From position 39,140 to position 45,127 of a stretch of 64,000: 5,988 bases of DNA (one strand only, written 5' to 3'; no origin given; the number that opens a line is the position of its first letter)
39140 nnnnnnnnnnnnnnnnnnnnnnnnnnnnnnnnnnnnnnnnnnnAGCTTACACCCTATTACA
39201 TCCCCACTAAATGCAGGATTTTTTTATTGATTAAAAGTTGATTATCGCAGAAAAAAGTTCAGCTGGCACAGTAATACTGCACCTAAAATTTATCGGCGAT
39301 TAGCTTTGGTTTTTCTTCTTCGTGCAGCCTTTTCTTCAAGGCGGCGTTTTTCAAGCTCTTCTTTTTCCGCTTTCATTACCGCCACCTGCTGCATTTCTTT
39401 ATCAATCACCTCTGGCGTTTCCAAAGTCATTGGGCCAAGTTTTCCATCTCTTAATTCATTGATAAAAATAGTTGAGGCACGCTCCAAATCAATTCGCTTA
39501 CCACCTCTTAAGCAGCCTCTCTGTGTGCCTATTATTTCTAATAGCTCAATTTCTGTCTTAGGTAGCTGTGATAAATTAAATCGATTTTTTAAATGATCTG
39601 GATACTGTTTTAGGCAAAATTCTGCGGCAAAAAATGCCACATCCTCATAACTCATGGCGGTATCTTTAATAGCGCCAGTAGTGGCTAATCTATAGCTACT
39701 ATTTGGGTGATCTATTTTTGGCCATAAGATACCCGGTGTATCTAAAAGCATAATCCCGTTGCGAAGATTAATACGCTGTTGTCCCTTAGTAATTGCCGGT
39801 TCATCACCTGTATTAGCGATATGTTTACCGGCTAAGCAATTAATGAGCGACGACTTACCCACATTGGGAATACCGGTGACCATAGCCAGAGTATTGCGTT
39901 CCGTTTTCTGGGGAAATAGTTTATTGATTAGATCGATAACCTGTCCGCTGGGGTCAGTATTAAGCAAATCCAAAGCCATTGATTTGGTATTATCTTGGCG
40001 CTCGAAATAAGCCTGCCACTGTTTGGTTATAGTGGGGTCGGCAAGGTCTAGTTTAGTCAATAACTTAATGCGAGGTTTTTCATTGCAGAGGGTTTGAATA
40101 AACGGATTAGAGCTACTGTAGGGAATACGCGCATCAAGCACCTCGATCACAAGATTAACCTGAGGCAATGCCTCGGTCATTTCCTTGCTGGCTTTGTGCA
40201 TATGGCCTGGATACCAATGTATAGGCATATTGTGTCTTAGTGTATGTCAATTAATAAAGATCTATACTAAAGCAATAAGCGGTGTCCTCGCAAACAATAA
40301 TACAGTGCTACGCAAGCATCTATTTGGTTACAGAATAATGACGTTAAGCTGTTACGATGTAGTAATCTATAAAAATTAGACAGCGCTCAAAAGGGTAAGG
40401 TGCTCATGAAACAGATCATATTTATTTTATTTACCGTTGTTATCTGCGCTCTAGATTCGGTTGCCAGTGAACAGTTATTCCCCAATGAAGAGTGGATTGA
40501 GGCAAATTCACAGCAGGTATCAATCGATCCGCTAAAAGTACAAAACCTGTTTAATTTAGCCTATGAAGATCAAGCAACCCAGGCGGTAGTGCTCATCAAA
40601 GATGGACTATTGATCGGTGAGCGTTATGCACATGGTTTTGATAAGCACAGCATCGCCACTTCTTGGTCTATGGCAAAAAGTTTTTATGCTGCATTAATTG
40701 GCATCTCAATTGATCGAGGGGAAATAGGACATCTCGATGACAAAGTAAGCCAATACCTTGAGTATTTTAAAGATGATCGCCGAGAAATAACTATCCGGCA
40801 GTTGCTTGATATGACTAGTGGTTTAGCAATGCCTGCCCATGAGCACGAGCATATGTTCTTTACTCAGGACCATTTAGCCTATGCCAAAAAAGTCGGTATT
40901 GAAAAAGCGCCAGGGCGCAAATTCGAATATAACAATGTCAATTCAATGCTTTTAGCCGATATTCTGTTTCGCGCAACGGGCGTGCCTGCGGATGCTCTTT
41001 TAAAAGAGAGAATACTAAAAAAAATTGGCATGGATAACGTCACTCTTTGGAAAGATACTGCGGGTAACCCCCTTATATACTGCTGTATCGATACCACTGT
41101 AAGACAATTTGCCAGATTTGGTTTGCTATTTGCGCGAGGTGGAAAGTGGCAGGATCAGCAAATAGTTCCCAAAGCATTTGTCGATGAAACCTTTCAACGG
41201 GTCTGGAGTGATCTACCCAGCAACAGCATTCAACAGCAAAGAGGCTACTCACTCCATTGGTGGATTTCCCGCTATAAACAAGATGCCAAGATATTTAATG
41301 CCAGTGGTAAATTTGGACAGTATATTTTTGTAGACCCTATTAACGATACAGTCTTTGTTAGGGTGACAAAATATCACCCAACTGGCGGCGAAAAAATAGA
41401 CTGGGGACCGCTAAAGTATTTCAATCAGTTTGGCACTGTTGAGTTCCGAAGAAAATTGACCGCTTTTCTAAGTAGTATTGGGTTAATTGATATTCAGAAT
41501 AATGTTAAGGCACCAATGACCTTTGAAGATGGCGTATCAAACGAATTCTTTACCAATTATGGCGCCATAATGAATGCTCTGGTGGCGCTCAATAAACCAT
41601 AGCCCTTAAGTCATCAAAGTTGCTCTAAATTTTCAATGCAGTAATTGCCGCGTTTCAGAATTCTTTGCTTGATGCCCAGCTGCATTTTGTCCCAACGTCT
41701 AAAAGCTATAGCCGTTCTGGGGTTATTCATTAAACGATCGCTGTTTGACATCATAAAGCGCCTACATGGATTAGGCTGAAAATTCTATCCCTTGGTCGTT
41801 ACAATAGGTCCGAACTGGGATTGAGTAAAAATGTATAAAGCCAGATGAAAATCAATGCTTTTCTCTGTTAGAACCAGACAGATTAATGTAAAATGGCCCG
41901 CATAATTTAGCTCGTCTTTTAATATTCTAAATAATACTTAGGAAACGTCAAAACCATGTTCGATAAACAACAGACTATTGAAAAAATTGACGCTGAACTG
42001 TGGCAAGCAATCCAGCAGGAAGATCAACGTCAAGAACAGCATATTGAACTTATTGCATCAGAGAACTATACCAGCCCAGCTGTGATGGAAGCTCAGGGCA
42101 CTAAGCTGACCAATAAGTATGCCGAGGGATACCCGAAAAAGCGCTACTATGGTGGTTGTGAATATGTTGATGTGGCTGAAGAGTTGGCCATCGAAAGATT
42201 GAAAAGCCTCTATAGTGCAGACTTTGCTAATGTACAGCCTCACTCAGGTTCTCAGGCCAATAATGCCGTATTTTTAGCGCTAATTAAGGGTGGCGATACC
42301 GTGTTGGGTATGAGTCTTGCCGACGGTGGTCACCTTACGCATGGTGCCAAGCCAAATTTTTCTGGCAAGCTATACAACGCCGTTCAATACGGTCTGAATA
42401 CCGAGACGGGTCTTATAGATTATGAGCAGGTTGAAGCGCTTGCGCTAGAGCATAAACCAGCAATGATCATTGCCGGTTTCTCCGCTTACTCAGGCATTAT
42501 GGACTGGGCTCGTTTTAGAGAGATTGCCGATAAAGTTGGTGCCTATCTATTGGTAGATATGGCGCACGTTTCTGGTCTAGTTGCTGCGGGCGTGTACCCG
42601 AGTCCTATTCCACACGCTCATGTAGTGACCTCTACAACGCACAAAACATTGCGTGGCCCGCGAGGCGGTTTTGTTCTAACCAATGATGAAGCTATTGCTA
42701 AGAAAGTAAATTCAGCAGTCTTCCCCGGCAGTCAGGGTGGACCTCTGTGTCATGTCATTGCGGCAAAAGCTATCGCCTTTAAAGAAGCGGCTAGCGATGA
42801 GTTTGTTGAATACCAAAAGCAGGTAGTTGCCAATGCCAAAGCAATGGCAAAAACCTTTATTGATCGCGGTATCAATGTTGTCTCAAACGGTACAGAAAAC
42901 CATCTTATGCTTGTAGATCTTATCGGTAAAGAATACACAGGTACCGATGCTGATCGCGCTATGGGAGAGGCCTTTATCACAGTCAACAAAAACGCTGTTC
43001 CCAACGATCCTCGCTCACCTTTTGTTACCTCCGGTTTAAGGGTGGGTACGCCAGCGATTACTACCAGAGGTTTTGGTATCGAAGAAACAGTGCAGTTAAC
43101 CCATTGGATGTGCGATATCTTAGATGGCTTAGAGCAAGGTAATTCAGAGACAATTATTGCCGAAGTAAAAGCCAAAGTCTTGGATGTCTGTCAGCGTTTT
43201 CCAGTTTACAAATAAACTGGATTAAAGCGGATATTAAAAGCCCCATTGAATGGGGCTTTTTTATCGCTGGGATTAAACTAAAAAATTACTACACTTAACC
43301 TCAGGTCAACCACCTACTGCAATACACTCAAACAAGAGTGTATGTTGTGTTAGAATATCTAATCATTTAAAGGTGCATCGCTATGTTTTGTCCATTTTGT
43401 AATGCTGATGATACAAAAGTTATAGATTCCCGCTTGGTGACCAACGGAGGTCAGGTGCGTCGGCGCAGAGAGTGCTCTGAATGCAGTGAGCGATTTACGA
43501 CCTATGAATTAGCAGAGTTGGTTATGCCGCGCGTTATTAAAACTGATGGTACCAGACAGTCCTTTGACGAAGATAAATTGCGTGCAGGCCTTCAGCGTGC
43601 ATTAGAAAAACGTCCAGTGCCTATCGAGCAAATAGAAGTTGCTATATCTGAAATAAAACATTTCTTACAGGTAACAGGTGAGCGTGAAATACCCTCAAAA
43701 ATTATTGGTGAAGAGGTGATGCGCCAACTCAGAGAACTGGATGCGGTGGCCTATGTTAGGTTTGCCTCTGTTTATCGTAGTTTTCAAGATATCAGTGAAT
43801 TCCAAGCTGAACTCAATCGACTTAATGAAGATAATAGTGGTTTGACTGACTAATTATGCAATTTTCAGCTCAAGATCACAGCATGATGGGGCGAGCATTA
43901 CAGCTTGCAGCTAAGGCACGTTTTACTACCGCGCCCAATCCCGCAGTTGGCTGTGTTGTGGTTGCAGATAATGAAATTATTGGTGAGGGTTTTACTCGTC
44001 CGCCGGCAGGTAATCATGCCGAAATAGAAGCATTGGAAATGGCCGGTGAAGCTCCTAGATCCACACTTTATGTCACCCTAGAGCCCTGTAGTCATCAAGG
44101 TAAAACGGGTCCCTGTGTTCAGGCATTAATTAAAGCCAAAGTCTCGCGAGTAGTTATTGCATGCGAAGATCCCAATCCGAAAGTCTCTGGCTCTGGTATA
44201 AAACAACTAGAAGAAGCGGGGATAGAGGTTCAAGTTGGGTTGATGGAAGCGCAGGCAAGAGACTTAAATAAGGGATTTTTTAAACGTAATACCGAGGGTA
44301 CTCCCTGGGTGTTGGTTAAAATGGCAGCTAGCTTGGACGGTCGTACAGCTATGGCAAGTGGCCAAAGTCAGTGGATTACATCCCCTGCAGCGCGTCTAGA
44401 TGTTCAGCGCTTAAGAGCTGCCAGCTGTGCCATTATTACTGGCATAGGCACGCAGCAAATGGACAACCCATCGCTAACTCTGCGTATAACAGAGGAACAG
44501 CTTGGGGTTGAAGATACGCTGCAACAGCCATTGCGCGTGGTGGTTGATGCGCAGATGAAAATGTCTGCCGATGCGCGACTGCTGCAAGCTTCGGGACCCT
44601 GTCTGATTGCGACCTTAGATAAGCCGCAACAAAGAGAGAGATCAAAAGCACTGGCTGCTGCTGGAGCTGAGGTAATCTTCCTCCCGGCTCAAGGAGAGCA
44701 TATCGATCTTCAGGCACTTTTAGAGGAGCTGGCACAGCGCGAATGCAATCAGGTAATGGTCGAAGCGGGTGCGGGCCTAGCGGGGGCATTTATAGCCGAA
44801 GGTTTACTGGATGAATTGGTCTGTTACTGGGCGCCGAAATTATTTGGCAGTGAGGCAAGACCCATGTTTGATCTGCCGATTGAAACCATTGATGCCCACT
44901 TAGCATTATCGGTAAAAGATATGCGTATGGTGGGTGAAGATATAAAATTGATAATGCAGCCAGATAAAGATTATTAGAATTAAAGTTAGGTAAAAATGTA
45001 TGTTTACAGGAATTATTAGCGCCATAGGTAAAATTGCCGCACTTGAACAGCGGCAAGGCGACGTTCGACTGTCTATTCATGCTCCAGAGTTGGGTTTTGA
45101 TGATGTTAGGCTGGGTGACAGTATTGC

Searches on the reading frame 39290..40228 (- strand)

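Call 41: search_protein_families(library=pfam, proteins=[window:39290-40228:-], max_evalue=0.01)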
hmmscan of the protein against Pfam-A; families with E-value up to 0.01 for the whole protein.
window:39290-40228:- (312 aa): 4 families
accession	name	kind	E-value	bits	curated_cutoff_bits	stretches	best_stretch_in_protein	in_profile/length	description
PF01926.29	MMR_HSR1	-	7.5e-14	52.2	21.9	1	116-172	3-57/113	50S ribosome-binding GTPase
PF02421.24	FeoB_N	-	3.2e-05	23.9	27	1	116-167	4-57/156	Ferrous iron transport protein B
PF03193.22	RsgA_GTPase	-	3.4e-05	24.2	30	1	56-167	59-168/174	RsgA GTPase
PF00350.29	Dynamin_N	-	0.00052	20.5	27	0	117-144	3-30/168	Dynamin family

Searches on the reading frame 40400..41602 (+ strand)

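Call 41: search_protein_families(library=pfam, proteins=[window:40400-41602:+], max_evalue=0.01)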
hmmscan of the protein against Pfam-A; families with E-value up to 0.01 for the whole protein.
window:40400-41602:+ (400 aa): 1 family
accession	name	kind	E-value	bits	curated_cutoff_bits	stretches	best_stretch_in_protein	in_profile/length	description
PF00144.29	Beta-lactamase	-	5.4e-35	121.6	27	1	62-328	18-313/329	Beta-lactamase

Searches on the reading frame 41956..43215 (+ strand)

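Call 41: search_protein_families(library=pfam, proteins=[window:41956-43215:+], max_evalue=0.01)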
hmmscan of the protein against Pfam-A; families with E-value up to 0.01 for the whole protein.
window:41956-43215:+ (419 aa): 3 families
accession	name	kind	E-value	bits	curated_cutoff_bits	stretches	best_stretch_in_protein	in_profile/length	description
PF00464.25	SHMT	-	1.1e-168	561.4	27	1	9-385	2-399/399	Serine hydroxymethyltransferase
PF00155.27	Aminotran_1_2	-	1.7e-06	27.9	19.7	1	61-326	34-313/361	Aminotransferase class I and II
PF01041.23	DegT_DnrJ_EryC1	-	1.4e-05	25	19.8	1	144-259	90-203/360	DegT/DnrJ/EryC1/StrS aminotransferase family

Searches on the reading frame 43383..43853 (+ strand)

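Call 78: search_protein_families(library=pfam, proteins=[window:43383-43853:+], max_evalue=0.00001)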
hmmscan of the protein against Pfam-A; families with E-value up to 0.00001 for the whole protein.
window:43383-43853:+ (156 aa): 2 families
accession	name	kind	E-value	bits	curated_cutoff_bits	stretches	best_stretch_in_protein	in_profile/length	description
PF22811.2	Zn_ribbon_NrdR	-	1.6e-20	73.2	27.2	1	1-42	1-42/42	Transcriptional repressor NrdR-like, N-terminal domain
PF03477.21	ATP-cone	-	4.3e-20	72.5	25.8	1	50-136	2-87/88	ATP cone domain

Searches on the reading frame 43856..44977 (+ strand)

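Call 78: search_protein_families(library=pfam, proteins=[window:43856-44977:+], max_evalue=0.00001)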
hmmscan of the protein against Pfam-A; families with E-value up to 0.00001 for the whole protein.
window:43856-44977:+ (373 aa): 4 families
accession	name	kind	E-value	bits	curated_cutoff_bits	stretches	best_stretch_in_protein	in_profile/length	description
PF01872.23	RibD_C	-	1.5e-50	172.2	24.1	1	150-364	1-196/197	RibD C-terminal domain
PF00383.29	dCMP_cyt_deam_1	-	1.4e-18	67.1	25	1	6-102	3-101/102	Cytidine and deoxycytidylate deaminase zinc-binding region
PF14437.12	MafB19-deam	-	1.1e-14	55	27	1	11-144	7-140/142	MafB19-like deaminase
PF18785.7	Inv-AAD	-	3.8e-06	27.2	26.5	0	68-126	53-115/129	Invertebrate-AID/APOBEC-deaminase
